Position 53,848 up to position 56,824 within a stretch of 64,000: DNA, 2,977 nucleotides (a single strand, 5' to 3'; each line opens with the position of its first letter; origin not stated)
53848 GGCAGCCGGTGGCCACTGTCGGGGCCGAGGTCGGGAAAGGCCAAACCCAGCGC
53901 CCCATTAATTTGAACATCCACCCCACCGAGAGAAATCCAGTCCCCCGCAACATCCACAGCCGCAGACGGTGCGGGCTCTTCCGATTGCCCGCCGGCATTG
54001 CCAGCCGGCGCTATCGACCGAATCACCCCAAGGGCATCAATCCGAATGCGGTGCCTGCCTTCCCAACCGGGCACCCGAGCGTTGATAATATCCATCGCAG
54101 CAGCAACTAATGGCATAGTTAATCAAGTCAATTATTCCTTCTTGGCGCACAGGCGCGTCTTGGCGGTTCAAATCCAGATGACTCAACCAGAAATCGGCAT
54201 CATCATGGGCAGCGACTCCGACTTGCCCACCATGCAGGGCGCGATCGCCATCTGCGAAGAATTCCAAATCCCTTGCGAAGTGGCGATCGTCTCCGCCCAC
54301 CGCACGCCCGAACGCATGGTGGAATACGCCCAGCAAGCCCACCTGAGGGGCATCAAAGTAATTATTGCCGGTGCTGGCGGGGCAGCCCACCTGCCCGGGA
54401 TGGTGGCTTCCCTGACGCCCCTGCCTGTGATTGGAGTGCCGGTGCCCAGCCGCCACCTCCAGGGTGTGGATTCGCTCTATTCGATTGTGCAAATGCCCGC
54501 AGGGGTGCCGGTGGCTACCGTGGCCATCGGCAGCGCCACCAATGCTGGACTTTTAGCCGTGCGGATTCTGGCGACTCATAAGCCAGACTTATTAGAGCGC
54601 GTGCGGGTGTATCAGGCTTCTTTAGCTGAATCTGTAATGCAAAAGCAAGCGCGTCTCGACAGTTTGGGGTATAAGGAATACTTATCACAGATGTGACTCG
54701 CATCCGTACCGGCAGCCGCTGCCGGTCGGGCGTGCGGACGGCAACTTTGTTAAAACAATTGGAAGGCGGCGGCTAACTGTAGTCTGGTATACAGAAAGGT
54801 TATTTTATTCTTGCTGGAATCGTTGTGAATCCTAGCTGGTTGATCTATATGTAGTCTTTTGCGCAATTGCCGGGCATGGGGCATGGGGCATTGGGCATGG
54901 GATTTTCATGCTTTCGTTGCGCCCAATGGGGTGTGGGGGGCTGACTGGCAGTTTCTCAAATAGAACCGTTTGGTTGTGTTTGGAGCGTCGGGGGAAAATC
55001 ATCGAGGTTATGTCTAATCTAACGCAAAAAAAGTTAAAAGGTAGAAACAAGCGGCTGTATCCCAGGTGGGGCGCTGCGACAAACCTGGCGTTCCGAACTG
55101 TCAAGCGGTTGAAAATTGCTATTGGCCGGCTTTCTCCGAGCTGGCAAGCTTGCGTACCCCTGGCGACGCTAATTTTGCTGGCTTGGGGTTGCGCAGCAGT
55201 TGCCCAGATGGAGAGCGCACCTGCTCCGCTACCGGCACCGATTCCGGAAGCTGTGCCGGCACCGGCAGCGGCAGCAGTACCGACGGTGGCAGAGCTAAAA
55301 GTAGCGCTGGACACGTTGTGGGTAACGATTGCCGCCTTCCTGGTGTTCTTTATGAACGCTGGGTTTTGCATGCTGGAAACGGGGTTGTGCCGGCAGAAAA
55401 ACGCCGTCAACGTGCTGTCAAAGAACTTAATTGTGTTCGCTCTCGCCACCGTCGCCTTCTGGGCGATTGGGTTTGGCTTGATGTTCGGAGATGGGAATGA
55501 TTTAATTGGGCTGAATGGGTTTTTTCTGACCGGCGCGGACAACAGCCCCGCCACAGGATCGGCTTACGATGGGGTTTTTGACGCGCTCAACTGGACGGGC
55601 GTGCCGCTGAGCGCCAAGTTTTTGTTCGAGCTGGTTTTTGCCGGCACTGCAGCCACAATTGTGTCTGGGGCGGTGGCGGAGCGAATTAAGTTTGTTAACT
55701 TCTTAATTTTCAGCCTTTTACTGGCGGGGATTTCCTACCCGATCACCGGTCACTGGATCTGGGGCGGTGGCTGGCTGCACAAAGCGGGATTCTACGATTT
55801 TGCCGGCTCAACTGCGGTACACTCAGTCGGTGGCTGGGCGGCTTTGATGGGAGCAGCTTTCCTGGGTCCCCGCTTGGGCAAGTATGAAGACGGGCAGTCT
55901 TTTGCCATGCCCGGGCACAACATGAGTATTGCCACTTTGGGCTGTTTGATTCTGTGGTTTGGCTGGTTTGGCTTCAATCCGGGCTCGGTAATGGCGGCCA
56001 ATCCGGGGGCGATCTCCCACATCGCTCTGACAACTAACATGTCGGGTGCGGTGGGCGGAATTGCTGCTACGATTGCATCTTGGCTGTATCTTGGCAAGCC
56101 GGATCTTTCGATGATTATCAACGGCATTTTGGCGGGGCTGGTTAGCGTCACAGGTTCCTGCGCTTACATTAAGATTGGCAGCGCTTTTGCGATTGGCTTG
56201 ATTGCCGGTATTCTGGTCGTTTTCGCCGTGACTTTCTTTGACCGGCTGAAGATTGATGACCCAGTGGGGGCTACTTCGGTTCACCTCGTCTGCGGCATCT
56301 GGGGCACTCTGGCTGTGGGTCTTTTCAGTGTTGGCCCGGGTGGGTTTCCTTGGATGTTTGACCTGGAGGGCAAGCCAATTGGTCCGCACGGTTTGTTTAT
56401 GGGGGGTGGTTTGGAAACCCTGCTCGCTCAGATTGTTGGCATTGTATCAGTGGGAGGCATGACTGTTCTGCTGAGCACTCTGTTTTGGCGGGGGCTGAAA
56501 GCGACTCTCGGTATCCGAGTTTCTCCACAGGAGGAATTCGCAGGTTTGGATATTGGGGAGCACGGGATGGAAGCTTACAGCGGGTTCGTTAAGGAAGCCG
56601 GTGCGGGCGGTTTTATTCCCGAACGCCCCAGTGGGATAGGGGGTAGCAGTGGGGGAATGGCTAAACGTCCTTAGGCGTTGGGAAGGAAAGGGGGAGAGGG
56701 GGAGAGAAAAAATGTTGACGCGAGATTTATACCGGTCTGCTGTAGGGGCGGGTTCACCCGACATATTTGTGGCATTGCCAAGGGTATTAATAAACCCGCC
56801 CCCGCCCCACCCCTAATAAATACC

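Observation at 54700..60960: Ammonium-transporter array built by segmental duplication, with a duplicated promoter and a stranded gene fragment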

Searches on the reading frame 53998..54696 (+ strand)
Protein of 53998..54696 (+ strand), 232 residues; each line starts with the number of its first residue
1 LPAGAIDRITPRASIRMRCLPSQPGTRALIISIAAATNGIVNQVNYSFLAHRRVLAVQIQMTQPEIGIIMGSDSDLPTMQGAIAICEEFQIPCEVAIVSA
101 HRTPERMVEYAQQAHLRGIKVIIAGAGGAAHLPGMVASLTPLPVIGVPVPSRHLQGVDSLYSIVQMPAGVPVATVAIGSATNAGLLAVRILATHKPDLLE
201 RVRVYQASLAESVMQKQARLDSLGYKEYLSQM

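Call 7: search_protein_families(library=pfam, proteins=[window:53998-54696:+])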
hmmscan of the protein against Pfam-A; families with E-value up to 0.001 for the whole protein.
window:53998-54696:+ (232 aa): 1 family
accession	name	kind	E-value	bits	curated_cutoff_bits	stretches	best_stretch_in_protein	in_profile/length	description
PF00731.26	AIRC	-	2.3e-66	222.3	30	1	66-211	2-147/148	AIR carboxylase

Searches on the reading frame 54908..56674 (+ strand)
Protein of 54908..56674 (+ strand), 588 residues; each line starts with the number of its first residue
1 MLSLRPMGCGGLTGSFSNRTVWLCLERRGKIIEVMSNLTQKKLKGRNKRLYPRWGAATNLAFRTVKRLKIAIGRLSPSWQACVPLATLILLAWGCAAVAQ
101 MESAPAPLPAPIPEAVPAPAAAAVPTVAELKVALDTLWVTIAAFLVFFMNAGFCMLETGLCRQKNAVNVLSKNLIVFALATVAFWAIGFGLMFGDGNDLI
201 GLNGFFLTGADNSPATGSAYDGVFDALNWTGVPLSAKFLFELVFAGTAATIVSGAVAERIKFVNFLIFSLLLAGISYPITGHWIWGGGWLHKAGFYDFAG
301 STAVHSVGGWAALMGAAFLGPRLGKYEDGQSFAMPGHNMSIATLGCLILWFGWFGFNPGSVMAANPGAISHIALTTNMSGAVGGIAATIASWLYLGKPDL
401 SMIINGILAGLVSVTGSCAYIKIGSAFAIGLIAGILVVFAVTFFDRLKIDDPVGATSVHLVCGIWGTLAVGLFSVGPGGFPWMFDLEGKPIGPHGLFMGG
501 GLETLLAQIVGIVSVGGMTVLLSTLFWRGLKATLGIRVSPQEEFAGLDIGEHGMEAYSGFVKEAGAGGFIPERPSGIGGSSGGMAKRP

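Call 7: search_protein_families(library=pfam, proteins=[window:54908-56674:+])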
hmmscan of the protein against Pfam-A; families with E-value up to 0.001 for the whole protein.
window:54908-56674:+ (588 aa): 1 family
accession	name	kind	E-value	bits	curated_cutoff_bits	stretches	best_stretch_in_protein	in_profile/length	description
PF00909.26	Ammonium_transp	-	1.5e-121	406.4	23.2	1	138-557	2-399/399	Ammonium Transporter Family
